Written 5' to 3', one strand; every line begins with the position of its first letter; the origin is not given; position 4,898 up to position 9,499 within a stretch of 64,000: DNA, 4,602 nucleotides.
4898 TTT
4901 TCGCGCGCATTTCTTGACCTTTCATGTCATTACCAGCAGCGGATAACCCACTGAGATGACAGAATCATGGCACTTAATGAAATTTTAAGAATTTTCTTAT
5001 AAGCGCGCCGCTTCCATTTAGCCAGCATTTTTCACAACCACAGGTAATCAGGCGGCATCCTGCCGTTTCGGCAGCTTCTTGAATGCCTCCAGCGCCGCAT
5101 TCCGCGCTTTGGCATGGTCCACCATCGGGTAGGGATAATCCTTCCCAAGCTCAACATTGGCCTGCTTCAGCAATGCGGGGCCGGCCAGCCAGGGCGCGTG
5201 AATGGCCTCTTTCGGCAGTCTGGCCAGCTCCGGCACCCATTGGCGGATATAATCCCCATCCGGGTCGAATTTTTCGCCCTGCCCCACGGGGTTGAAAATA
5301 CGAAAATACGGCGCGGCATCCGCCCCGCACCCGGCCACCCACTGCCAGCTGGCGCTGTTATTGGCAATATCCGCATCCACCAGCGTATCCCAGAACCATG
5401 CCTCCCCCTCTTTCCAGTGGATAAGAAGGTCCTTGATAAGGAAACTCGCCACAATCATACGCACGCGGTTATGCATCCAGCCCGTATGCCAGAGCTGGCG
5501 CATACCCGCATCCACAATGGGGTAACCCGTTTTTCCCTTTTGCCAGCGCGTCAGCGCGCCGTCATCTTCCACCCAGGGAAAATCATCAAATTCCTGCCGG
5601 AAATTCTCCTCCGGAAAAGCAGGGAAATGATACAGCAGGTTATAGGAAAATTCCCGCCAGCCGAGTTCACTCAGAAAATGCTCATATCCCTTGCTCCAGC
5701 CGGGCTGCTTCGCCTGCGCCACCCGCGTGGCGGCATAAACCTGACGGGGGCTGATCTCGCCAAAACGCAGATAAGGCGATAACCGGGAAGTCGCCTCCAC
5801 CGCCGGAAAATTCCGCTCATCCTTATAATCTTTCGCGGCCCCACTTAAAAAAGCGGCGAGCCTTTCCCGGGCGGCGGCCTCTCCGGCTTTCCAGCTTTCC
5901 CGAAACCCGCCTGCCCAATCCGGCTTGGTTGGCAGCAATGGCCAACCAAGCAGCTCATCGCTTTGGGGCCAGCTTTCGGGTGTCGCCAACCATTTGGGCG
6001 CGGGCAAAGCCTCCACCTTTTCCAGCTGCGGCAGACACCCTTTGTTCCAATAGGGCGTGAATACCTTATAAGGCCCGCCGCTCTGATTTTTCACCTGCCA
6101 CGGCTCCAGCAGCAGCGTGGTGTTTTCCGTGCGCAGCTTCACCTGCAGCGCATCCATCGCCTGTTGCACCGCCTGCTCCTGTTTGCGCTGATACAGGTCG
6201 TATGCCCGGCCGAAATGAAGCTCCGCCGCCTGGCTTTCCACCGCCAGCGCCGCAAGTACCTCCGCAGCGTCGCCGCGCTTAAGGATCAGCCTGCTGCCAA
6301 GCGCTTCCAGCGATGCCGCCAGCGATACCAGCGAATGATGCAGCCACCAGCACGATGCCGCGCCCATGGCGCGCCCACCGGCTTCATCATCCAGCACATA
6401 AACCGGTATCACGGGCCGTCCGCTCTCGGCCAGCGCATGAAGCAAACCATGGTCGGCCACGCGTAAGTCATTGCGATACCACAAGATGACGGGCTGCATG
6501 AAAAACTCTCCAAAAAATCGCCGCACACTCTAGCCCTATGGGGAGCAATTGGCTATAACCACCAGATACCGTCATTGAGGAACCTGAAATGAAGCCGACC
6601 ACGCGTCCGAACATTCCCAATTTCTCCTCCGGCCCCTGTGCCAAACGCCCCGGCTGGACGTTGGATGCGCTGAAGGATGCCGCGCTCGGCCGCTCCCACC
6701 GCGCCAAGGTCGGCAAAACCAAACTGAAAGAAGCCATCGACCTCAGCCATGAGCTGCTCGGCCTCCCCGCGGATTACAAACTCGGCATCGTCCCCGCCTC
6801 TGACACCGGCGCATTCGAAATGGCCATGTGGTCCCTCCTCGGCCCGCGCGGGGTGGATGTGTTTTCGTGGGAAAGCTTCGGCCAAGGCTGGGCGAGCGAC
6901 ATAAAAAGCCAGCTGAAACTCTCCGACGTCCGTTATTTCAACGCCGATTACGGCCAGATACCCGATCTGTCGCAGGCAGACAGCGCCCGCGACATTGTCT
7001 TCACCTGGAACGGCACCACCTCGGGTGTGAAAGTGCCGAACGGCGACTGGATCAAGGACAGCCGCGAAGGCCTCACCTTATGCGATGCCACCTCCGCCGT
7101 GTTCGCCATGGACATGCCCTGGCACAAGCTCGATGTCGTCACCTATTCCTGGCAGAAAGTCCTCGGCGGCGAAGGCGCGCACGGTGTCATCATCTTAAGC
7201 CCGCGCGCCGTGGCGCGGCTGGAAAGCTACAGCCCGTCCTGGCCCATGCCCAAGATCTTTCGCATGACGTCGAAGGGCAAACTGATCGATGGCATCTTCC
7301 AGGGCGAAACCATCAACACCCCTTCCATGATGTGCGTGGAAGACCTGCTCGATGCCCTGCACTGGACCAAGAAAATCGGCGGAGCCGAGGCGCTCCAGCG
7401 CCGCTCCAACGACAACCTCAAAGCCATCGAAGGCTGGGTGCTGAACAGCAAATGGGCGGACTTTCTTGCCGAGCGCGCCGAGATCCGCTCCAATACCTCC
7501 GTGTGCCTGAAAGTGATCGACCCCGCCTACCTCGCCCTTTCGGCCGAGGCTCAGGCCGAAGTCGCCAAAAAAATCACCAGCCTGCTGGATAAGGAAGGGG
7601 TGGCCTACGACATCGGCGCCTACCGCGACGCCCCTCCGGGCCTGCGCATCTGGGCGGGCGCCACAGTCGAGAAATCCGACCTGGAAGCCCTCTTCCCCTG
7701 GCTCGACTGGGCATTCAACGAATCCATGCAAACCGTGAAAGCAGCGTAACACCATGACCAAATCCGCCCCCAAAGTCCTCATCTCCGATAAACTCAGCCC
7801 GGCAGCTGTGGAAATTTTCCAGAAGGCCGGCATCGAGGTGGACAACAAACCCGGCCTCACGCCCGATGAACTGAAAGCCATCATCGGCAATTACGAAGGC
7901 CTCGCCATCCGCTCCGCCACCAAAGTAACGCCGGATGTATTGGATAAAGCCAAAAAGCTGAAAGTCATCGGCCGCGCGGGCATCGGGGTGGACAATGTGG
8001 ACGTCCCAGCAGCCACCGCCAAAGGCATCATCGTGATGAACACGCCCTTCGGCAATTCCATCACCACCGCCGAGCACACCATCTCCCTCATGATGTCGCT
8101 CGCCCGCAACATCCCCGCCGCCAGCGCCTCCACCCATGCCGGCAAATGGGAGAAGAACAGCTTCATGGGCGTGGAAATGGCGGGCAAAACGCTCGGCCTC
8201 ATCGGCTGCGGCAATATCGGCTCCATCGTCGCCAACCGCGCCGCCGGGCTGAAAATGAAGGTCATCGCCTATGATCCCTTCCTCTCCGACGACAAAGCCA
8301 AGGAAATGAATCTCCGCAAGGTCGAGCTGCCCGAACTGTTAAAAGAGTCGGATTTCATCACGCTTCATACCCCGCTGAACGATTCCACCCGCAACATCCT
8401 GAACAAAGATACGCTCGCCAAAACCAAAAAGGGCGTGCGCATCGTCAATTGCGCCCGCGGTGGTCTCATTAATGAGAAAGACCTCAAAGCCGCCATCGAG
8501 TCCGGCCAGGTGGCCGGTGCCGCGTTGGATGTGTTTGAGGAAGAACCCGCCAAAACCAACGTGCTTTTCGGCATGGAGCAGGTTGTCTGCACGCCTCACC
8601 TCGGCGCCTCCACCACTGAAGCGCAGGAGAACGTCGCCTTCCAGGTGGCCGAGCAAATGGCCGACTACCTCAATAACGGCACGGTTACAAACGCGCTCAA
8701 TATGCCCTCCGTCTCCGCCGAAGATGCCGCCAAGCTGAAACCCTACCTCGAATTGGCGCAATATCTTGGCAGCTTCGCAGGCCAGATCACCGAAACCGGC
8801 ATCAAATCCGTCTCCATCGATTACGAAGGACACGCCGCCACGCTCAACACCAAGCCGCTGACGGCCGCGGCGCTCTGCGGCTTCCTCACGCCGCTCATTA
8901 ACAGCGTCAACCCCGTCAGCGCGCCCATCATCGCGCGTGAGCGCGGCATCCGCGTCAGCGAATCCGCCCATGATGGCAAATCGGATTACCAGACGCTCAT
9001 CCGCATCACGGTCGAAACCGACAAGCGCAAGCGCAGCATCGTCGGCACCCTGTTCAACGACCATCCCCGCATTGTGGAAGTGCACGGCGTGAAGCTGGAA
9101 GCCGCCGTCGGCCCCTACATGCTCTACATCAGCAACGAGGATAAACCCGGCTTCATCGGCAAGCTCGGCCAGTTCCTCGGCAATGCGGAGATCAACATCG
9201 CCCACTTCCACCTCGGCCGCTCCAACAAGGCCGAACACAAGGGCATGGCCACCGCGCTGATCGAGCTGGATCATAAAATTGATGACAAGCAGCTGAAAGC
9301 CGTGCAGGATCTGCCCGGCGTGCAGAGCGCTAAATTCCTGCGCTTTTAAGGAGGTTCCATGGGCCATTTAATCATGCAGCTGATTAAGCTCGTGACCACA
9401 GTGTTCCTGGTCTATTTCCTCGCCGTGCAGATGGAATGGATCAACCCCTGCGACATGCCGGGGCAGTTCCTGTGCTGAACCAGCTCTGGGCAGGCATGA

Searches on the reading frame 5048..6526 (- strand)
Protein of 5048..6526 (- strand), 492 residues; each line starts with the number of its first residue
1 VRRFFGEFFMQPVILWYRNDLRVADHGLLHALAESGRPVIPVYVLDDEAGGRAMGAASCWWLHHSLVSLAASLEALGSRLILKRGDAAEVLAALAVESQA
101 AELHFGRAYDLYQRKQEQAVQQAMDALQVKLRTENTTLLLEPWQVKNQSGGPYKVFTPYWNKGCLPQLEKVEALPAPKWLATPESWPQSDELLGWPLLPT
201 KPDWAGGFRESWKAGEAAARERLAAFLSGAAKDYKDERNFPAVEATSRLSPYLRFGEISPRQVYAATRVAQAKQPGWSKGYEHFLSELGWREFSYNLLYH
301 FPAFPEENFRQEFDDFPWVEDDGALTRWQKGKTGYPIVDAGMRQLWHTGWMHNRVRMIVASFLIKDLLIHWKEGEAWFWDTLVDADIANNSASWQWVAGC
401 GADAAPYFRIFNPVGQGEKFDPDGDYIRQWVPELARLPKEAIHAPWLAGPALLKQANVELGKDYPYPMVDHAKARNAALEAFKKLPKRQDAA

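Call 79: search_protein_families(library=ncbifam, proteins=[window:5048-6526:-], max_evalue=1e-10)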
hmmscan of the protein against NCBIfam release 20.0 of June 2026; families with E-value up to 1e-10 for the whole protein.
window:5048-6526:- (492 aa): 5 families
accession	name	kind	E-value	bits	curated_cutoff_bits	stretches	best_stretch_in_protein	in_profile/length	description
NF007955.0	PRK10674.1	equivalog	2.7e-113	379.4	506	1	13-485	4-468/472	deoxyribodipyrimidine photo-lyase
TIGR03556.1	photolyase_8HDF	exception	2.3e-109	366.4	884.6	1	12-477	2-463/471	deoxyribodipyrimidine photo-lyase, 8-HDF type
TIGR02766.1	crypt_chrom_pln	subfamily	3.9e-109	365.6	603.85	1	14-480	3-477/480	cryptochrome photoreceptor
TIGR02765.1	crypto_DASH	subfamily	1e-74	252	317.05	1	13-434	3-431/431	DASH family cryptochrome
TIGR00591.1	phr2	superfamily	1.1e-15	57.9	550.05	1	12-360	23-374/453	deoxyribodipyrimidine photo-lyase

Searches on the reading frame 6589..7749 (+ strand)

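Call 79: search_protein_families(library=ncbifam, proteins=[window:6589-7749:+], max_evalue=1e-10)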
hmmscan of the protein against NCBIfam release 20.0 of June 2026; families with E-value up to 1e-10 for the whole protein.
window:6589-7749:+ (386 aa): 5 families
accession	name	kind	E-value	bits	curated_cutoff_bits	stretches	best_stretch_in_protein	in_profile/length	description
NF002841.0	PRK03080.1-2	equivalog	1e-204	679.8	477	1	2-382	6-386/389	phosphoserine transaminase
TIGR01365.1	serC_2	equivalog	2.9e-201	668.4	448.2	1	6-377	1-372/374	phosphoserine transaminase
TIGR01366.1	serC_3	equivalog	1.4e-20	73.8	401.65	1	10-376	5-358/361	phosphoserine transaminase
NF003764.0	PRK05355.1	equivalog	2.1e-11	43.4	253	1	34-312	38-302/357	3-phosphoserine/phosphohydroxythreonine transaminase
TIGR01364.1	serC_1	equivalog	4e-11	42.4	443.6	1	36-310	37-302/358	phosphoserine transaminase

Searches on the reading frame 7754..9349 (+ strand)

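Call 79: search_protein_families(library=ncbifam, proteins=[window:7754-9349:+], max_evalue=1e-10)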
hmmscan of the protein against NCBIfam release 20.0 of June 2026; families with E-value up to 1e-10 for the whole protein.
window:7754-9349:+ (531 aa): 21 families
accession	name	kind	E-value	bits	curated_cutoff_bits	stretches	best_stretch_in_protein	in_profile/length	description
TIGR01327.1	PGDH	equivalog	8e-202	671.6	454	1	7-529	1-523/525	phosphoglycerate dehydrogenase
NF008759.0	PRK11790.1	equivalog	5.2e-84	282.3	404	1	2-327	8-338/410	phosphoglycerate dehydrogenase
NF009714.1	PRK13243.1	equivalog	5.1e-64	216.7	455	1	6-307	3-314/332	glyoxylate reductase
NF005069.0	PRK06487.1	equivalog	1.5e-53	181.9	448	1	51-310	52-315/320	2-hydroxyacid dehydrogenase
NF011938.0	PRK15409.1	equivalog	1.6e-51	175.3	492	1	28-316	24-319/324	glyoxylate/hydroxypyruvate reductase GhrB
NF006263.0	PRK08410.1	equivalog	1.1e-47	162.9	389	1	52-308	47-309/311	D-2-hydroxyacid dehydrogenase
NF005750.0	PRK07574.1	equivalog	7.4e-46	156.9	329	1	58-311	104-362/386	NAD-dependent formate dehydrogenase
NF005387.0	PRK06932.1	equivalog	2.2e-42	145.1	492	1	52-309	49-313/314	2-hydroxyacid dehydrogenase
NF041369.1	Dhydh_Halo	equivalog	2.3e-39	135.4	400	1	77-313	64-302/305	D-2-hydroxyacid dehydrogenase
NF000492.1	vanH_gen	exception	2.5e-37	128.6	540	1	56-264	52-255/312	D-lactate dehydrogenase VanH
NF001309.0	PRK00257.1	equivalog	3.3e-37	128.3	434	1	10-310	4-282/379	4-phosphoerythronate dehydrogenase PdxB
NF006374.0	PRK08605.1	subfamily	5.8e-37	127.5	356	1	23-313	22-329/332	D-lactate dehydrogenase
NF000371.1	vanH_Agroup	exception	2.4e-31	109.2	700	1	66-264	69-260/322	VanH-A/VanH-Pt family D-lactate dehydrogenase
NF009127.0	PRK12480.1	equivalog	5.1e-31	107.9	579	1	26-266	25-266/330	D-lactate dehydrogenase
NF005027.0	PRK06436.1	equivalog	6.8e-31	107.5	261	1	66-307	47-281/303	2-hydroxyacid dehydrogenase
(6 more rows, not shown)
